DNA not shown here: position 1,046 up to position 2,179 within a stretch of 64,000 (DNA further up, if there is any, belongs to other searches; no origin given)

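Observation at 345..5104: Head-to-tail array of four eukaryotic-SULT-like sulfotransferases with an embedded PKHD/PiuC 2OG-Fe(II) hydroxylase and YggS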

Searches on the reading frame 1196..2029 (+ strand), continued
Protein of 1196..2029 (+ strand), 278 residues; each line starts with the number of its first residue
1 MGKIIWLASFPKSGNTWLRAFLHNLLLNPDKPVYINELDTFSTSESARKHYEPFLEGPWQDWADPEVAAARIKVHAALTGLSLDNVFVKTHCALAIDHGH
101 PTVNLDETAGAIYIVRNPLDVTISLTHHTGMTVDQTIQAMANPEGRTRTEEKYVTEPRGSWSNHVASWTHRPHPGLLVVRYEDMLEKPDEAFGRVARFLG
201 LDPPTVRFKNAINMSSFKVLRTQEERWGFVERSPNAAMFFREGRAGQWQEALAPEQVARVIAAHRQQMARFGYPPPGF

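Call 17: find_related_loci(query=A2, collection=genome_contigs, flank=10000)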
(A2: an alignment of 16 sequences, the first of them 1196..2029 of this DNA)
Query A2 (278 aa) in genome_contigs; peptide patterns used: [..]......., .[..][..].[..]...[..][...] (x = any residue, [..] = any of these).
600 stretches matched a pattern (row limit reached: there are more); 573 encode a relative of the query (tblastn E <= 1e-3); the best 80 are kept; 80 distinct loci.
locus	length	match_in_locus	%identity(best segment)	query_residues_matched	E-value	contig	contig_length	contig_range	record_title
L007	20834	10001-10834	62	1-278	2e-112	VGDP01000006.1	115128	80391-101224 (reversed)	MAG: Alphaproteobacteria bacterium isolate M_DeepCast_50m_m2_221 M_DeepCast_50m_m2_221_Ga0194121_10000155, whole genome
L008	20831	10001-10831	54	1-277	3e-96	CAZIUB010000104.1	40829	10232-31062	MAG TPA_asm: uncultured Rhodospirillaceae bacterium isolate binchicken_co165_419 genome assembly, contig: k141_1491542,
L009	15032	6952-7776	55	1-275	6e-95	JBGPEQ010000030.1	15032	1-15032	MAG: Dongiaceae bacterium isolate OBJ_0618_7090110_87 k141_2054700_length_15032_cov_22.5657, whole genome shotgun sequen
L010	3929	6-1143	56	1-276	3e-94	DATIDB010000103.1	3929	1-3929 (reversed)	MAG TPA_asm: Alphaproteobacteria bacterium isolate SMAG_U16332 k141_1060250, whole genome shotgun sequence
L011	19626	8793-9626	54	1-278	3e-93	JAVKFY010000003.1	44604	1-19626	MAG: Alphaproteobacteria bacterium isolate F1-TOW-13 k141_56286, whole genome shotgun sequence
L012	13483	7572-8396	52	1-275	1e-91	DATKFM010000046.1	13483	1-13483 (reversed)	MAG TPA_asm: Verrucomicrobiia bacterium isolate SMAG_U14525 k141_2551044, whole genome shotgun sequence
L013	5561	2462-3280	55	1-273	4e-90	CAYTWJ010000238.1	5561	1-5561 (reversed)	MAG TPA_asm: uncultured Rhodospirillaceae bacterium isolate binchicken_co107_23 genome assembly, contig: NODE_30122_leng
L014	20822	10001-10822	51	1-275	6e-90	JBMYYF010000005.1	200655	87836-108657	MAG: Alphaproteobacteria bacterium isolate ME_XS_2208_bin_48 ME_XS_2208_bin_48_4, whole genome shotgun sequence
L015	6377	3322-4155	51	1-278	1e-89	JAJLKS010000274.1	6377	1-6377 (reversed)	MAG: Alphaproteobacteria bacterium isolate PE-1-4 k141_941419, whole genome shotgun sequence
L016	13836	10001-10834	50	1-278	4e-88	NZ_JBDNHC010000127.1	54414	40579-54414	MAG: Sneathiella sp. isolate concoct.243.ELB k141_1005206, whole genome shotgun sequence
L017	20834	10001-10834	51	1-278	4e-88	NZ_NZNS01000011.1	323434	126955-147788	MAG: Parvibaculum sp. isolate EAC77 129725, whole genome shotgun sequence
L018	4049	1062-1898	51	1-278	8e-87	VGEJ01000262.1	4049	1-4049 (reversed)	MAG: Alphaproteobacteria bacterium isolate K_Offshore_80m_m2_061 K_Offshore_80m_m2_061_Ga0194132_10037473, whole genome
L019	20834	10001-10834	50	1-278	2e-86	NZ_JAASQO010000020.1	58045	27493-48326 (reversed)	Parvibaculum indicum strain DSM 25305 Ga0373335_20, whole genome shotgun sequence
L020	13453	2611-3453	53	1-278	2e-86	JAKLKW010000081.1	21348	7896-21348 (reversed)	MAG: Alphaproteobacteria bacterium isolate MAG.417 MAG.417-scaffold_1440, whole genome shotgun sequence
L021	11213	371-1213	52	1-278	2e-86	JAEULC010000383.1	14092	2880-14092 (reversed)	MAG: Rhodospirillales bacterium isolate new MAG-111 k141_3299972, whole genome shotgun sequence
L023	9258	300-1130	51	1-278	2e-85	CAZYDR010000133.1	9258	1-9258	MAG TPA_asm: uncultured Alphaproteobacteria bacterium isolate SRP308112_co1_372 genome assembly, contig: NODE_14246_leng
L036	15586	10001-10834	46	1-278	9e-79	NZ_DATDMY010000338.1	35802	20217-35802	MAG: Dokdonella sp. isolate SMAG_U423 k141_117612, whole genome shotgun sequence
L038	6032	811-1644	47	1-278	4e-78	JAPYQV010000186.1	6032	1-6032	MAG: Alphaproteobacteria bacterium isolate PW3.concoct.191_sub PW3_17732_length_6032_cov_7.796219, whole genome shotgun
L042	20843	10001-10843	49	1-278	2e-77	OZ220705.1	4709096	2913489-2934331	MAG: Alphaproteobacteria bacterium isolate 2b4cf96f-57fc-4783-9a40-8293addbc307 genome assembly, chromosome: 1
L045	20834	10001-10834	49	1-275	1e-76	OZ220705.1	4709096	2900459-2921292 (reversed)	MAG: Alphaproteobacteria bacterium isolate 2b4cf96f-57fc-4783-9a40-8293addbc307 genome assembly, chromosome: 1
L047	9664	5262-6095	46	1-278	2e-76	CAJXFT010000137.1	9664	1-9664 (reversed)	MAG TPA_asm: uncultured Alphaproteobacteria bacterium isolate ERR599062_bin.171_MetaBAT_v2.12.1_MAG genome assembly, con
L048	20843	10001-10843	48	1-278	4e-76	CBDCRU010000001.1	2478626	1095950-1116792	MAG: Alphaproteobacteria bacterium isolate 004192cc-7be1-4318-a486-98437b1b10df genome assembly, contig: contig_1, whole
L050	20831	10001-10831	47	1-277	2e-75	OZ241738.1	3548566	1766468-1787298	MAG: Alphaproteobacteria bacterium isolate d8927372-aabd-44cb-9c9e-7bd42c52962c genome assembly, chromosome: 1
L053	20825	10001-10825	47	4-275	3e-75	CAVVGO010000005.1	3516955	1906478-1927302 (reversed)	MAG: uncultured Alphaproteobacteria bacterium isolate MFD01716.bin.1.171 genome assembly, contig: contig_34624, whole ge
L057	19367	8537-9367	45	1-275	3e-74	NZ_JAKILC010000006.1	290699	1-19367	Shewanella marinintestina strain LMG 21403 contig00006, whole genome shotgun sequence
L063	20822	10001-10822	46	4-273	3e-73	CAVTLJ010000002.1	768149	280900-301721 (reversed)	MAG: uncultured Alphaproteobacteria bacterium isolate MFD06435.bin.2.166 genome assembly, contig: contig_17248, whole ge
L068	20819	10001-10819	44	1-273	1e-72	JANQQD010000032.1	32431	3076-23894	MAG: Anaerolineae bacterium isolate IP29b_bin.19 k99_1741162, whole genome shotgun sequence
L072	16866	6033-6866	45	1-278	3e-72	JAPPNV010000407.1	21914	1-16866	MAG: Rhodospirillales bacterium isolate RHO3_bin_80 NODE_3927_length_21914_cov_30.083764, whole genome shotgun sequence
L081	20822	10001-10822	46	1-273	2e-70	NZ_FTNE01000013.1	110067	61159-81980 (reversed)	Acidiphilium rubrum strain ATCC 35905, whole genome shotgun sequence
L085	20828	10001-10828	44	4-275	2e-69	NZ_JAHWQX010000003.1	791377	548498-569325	Pseudohoeflea coraliihabitans strain DP4N28-3 DP4N28-3_ctg0003, whole genome shotgun sequence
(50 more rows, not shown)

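Call 23: find_encoding_contigs(protein=P0002, flank=10000, max_places=3)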
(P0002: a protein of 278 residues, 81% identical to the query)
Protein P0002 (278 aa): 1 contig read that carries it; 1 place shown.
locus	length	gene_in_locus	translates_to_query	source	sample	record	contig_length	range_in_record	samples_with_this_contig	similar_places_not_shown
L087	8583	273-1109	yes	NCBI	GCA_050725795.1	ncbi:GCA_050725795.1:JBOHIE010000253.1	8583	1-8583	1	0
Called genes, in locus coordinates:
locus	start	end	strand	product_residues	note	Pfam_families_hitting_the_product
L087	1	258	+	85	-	?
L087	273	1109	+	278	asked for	PF00685:Sulfotransfer_1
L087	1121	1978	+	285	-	PF00685:Sulfotransfer_1, PF13469:Sulfotransfer_3 (faint)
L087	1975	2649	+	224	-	PF13640:2OG-FeII_Oxy_3, PF18331:PKHD_C (weak)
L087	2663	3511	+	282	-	PF00685:Sulfotransfer_1, PF13469:Sulfotransfer_3 (faint)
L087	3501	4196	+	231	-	PF01168:Ala_racemase_N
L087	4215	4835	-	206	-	-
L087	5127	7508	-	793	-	PF20437:LonC_helical, PF13654:AAA_32, PF20436:LonB_AAA-LID, PF05362:Lon_C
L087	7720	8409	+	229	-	PF00072:Response_reg, PF00486:Trans_reg_C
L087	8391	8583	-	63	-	?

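Call 24: find_encoding_contigs(protein=P0004, flank=10000, max_places=3)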
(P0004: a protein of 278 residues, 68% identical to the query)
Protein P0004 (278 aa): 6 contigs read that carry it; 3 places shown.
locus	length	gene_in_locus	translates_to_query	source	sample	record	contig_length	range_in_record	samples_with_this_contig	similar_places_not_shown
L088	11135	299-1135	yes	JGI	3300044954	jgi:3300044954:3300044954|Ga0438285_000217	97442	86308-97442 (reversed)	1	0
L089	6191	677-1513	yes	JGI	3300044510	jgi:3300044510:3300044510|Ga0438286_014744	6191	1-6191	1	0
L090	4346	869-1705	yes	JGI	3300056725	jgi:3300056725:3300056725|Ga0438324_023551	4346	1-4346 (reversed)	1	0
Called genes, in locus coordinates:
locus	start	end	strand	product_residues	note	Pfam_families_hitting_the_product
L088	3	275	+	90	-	?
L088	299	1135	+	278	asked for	PF00685:Sulfotransfer_1, PF13469:Sulfotransfer_3 (weak)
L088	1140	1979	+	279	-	PF00685:Sulfotransfer_1, PF13469:Sulfotransfer_3 (faint)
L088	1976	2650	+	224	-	PF13640:2OG-FeII_Oxy_3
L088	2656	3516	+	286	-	PF00685:Sulfotransfer_1, PF13469:Sulfotransfer_3 (weak)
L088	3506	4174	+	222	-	PF01168:Ala_racemase_N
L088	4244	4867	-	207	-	-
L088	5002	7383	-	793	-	PF20437:LonC_helical, PF13654:AAA_32, PF20436:LonB_AAA-LID, PF05362:Lon_C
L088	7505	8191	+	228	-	PF00072:Response_reg, PF00486:Trans_reg_C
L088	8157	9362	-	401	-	PF07690:MFS_1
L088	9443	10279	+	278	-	PF12706:Lactamase_B_2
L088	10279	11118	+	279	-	PF13578:Methyltransf_24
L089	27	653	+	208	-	PF00685:Sulfotransfer_1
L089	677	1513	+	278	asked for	PF00685:Sulfotransfer_1, PF13469:Sulfotransfer_3 (weak)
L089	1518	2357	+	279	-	PF00685:Sulfotransfer_1, PF13469:Sulfotransfer_3 (faint)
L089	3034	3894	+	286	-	PF00685:Sulfotransfer_1, PF13469:Sulfotransfer_3 (weak)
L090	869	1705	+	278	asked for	PF00685:Sulfotransfer_1, PF13469:Sulfotransfer_3 (weak)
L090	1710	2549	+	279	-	PF00685:Sulfotransfer_1, PF13469:Sulfotransfer_3 (faint)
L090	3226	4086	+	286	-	PF00685:Sulfotransfer_1, PF13469:Sulfotransfer_3 (weak)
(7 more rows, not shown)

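Call 25: find_encoding_contigs(protein=P0009, flank=10000, max_places=3)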
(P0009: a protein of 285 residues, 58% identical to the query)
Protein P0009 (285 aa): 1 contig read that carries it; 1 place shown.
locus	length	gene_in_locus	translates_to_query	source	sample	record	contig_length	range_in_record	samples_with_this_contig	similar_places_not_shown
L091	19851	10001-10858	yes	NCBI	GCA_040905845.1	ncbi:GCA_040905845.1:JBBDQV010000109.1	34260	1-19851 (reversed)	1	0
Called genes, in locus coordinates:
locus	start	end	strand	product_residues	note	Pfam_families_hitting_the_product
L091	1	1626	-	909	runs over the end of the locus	PF13307:Helicase_C_2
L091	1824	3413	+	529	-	PF01921:tRNA-synt_1f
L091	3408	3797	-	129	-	PF01850:PIN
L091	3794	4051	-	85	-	PF07704:PSK_trans_fac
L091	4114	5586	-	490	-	PF00561:Abhydrolase_1, PF08386:Abhydrolase_4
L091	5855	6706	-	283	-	PF01063:Aminotran_4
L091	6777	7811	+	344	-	PF01180:DHO_dh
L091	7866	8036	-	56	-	-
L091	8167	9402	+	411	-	PF00563:EAL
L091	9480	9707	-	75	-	PF20008:DUF6429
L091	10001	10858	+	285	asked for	PF00685:Sulfotransfer_1, PF13469:Sulfotransfer_3 (faint)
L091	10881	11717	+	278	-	PF00685:Sulfotransfer_1, PF13469:Sulfotransfer_3 (faint)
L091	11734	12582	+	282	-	PF00685:Sulfotransfer_1, PF13469:Sulfotransfer_3 (faint)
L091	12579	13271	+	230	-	PF01168:Ala_racemase_N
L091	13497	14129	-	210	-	-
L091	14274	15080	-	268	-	PF05362:Lon_C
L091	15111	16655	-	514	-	PF20437:LonC_helical, PF13654:AAA_32, PF20436:LonB_AAA-LID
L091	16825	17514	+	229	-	PF00072:Response_reg, PF00486:Trans_reg_C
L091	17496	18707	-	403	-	PF00083:Sugar_tr, PF07690:MFS_1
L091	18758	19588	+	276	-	PF12706:Lactamase_B_2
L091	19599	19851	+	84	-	?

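Call 33: search_protein_families(library=pfam, proteins=[L057:5934-8276:+, L057:9475-11907:-, L036:7556-9235:+, L036:10946-12154:-, L081:9269-9988:+, L081:10831-12066:-, L085:8575-9507:-, L085:10856-11995:+, L053:7787-9778:-, L053:10925-11695:-], max_evalue=0.00001)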
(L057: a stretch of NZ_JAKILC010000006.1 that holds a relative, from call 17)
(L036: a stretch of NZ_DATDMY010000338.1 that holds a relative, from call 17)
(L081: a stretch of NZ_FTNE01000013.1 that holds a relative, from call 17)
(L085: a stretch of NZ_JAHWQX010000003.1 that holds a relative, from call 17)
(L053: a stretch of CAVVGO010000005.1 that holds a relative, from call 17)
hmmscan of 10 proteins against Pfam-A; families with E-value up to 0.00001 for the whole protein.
L057:5934-8276:+ (781 aa): 2 families
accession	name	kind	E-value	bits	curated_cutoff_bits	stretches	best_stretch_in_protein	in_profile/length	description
PF00593.30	TonB_dep_Rec_b-barrel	-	3.9e-55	188.9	27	1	197-736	9-436/436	TonB dependent receptor-like, beta-barrel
PF07715.20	Plug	-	1.2e-19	71.2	23.9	1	74-184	3-107/107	TonB-dependent Receptor Plug Domain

L057:9475-11907:- (811 aa): 2 families
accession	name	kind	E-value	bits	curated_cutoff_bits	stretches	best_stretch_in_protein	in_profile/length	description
PF00593.30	TonB_dep_Rec_b-barrel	-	1.2e-24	88.5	27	1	357-781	7-436/436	TonB dependent receptor-like, beta-barrel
PF07715.20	Plug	-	1.5e-21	77.3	23.9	1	61-162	2-107/107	TonB-dependent Receptor Plug Domain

L036:7556-9235:+ (560 aa): 1 family
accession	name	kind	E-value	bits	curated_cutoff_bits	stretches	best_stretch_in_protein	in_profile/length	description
PF04389.22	Peptidase_M28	-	5e-47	160.6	21.3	1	309-514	1-179/193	Peptidase family M28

L036:10946-12154:- (403 aa): 1 family
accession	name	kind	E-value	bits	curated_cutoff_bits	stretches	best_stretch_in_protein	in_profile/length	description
PF01668.23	SmpB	-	6.3e-57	192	27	1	255-397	1-142/143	SmpB protein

L081:9269-9988:+ (240 aa): 1 family
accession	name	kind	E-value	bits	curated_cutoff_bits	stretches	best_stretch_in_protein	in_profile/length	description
PF04264.18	YceI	-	3.8e-16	60.2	23.7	1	100-232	19-148/150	YceI-like domain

L081:10831-12066:- (412 aa): 1 family
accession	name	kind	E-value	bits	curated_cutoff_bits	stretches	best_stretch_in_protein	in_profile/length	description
PF02826.25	2-Hacid_dh_C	-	5.7e-47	159.8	25.1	1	201-374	1-178/178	D-isomer specific 2-hydroxyacid dehydrogenase, NAD binding domain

L085:8575-9507:- (311 aa): 1 family
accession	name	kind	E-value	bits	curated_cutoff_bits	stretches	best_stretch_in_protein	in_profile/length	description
PF05150.18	Legionella_OMP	-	3.9e-13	49.4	25.4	1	83-307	46-279/281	Legionella pneumophila major outer membrane protein precursor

L085:10856-11995:+ (380 aa): 1 family
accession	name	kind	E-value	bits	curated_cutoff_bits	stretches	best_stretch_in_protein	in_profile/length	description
PF13692.12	Glyco_trans_1_4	-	5.6e-06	27.1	27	0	228-305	61-140/142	Glycosyl transferases group 1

L053:7787-9778:- (664 aa): 2 families
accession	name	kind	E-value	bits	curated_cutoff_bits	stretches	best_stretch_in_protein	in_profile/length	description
PF05150.18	Legionella_OMP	-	2.6e-29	102.5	25.4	2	166-343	105-276/281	Legionella pneumophila major outer membrane protein precursor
PF10677.15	DUF2490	-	2.2e-06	28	29.8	0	289-337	34-75/186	Protein of unknown function (DUF2490)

L053:10925-11695:- (257 aa): 0 families
